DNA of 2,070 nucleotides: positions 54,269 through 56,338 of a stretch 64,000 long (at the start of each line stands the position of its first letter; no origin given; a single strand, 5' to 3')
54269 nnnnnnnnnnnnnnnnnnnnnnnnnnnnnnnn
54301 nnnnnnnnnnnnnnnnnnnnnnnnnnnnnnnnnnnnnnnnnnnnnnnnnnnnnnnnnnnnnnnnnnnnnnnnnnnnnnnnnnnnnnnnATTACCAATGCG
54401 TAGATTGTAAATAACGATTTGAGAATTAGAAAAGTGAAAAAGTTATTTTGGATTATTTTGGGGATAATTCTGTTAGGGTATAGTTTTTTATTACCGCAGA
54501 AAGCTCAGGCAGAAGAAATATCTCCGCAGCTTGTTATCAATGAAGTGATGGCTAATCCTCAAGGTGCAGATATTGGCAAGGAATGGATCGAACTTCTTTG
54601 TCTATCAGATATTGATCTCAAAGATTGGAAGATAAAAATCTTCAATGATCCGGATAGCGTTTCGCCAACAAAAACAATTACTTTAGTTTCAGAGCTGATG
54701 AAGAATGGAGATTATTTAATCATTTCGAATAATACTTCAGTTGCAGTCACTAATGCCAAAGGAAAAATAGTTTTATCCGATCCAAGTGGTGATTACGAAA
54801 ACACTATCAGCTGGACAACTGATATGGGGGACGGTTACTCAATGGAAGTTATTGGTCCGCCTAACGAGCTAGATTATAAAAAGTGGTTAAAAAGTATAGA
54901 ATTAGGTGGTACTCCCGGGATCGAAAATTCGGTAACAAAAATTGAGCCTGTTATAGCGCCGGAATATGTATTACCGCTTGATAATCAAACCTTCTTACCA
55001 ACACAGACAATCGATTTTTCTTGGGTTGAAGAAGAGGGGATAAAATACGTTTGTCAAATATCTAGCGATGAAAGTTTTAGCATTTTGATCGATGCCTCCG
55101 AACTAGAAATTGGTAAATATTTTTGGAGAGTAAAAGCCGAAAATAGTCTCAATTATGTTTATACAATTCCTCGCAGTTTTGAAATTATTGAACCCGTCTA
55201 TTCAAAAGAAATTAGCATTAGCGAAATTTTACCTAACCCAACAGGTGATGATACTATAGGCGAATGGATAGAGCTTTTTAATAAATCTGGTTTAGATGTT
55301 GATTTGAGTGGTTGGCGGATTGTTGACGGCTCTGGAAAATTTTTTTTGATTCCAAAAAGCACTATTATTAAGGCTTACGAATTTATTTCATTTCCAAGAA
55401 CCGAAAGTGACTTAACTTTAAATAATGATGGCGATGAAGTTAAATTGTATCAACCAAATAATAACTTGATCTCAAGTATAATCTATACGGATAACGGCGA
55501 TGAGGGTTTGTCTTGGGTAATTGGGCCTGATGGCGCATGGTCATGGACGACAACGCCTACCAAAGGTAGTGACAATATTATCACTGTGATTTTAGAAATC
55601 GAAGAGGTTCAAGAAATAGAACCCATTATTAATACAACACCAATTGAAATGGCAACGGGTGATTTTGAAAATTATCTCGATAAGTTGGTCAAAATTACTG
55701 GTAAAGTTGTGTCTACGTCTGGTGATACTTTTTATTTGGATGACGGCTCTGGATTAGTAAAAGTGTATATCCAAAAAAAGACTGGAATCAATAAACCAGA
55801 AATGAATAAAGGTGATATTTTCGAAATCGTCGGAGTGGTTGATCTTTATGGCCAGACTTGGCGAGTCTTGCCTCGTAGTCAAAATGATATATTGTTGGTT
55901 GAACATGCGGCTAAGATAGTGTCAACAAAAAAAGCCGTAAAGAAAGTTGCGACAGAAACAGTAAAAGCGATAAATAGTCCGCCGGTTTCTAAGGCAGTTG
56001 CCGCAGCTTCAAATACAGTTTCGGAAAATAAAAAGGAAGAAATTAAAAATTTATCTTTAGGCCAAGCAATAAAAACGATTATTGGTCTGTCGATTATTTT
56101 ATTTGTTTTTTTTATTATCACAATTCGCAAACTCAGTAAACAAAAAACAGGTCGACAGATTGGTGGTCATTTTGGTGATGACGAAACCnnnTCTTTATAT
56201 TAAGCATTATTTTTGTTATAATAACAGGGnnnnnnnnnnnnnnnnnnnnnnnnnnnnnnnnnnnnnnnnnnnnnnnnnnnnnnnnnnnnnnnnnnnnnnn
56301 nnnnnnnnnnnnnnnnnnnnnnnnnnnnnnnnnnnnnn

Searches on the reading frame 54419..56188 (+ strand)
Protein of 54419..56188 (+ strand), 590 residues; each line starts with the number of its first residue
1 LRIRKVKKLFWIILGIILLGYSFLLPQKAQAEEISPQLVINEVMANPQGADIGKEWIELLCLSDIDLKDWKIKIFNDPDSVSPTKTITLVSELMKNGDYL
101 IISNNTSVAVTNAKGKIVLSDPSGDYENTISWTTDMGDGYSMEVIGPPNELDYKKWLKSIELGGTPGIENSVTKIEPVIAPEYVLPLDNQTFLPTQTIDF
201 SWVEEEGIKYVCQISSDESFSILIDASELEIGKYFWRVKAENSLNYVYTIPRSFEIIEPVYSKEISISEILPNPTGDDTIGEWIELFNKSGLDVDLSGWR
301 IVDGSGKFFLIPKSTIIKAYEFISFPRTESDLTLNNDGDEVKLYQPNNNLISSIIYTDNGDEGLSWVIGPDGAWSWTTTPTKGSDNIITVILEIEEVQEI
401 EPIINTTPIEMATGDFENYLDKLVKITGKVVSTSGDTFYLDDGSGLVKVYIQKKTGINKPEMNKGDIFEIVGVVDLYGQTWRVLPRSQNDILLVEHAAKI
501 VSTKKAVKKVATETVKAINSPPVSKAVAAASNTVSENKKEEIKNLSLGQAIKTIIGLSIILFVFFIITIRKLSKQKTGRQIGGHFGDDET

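Call 31: find_encoding_contigs(protein=window:54419-56188:+, flank=10000, max_places=1)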
Protein window:54419-56188:+ (590 aa): 1 contig read that carries it; 1 place shown.
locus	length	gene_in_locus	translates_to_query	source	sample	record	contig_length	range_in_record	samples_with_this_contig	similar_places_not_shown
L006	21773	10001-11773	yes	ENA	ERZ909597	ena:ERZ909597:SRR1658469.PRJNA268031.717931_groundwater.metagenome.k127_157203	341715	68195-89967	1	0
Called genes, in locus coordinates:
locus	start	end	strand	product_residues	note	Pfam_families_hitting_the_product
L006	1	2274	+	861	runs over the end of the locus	PF07517:SecA_DEAD, PF01043:SecA_PP_bind, PF21090:P-loop_SecA, PF07516:SecA_SW, PF02810:SEC-C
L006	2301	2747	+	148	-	PF18931:DUF5680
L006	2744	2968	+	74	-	PF07866:DUF1653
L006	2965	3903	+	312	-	PF01820:Dala_Dala_lig_N, PF02786:CPSase_L_D2, PF02222:ATP-grasp, PF07478:Dala_Dala_lig_C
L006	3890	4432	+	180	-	PF13302:Acetyltransf_3, PF13420:Acetyltransf_4 (weak), PF00583:Acetyltransf_1, PF13673:Acetyltransf_10, PF13508:Acetyltransf_7, PF08445:FR47 (weak)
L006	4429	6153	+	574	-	PF14716:HHH_8, PF14520:HHH_5 (faint), PF00633:HHH (faint), PF14791:DNA_pol_B_thumb, PF02811:PHP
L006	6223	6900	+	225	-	PF03193:RsgA_GTPase (faint), PF00005:ABC_tran, PF13304:AAA_21 (faint)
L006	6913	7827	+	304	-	PF18075:FtsX_ECD, PF02687:FtsX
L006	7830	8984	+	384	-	PF28019:HmpF (weak), PF05257:CHAP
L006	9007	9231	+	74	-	-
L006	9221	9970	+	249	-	PF03703:bPH_2 (weak)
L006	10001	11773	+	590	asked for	PF00932:LTD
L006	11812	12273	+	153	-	PF02367:TsaE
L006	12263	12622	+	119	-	PF00814:TsaD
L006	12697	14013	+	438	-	PF03816:LytR_cpsA_psr, PF13399:LytR_C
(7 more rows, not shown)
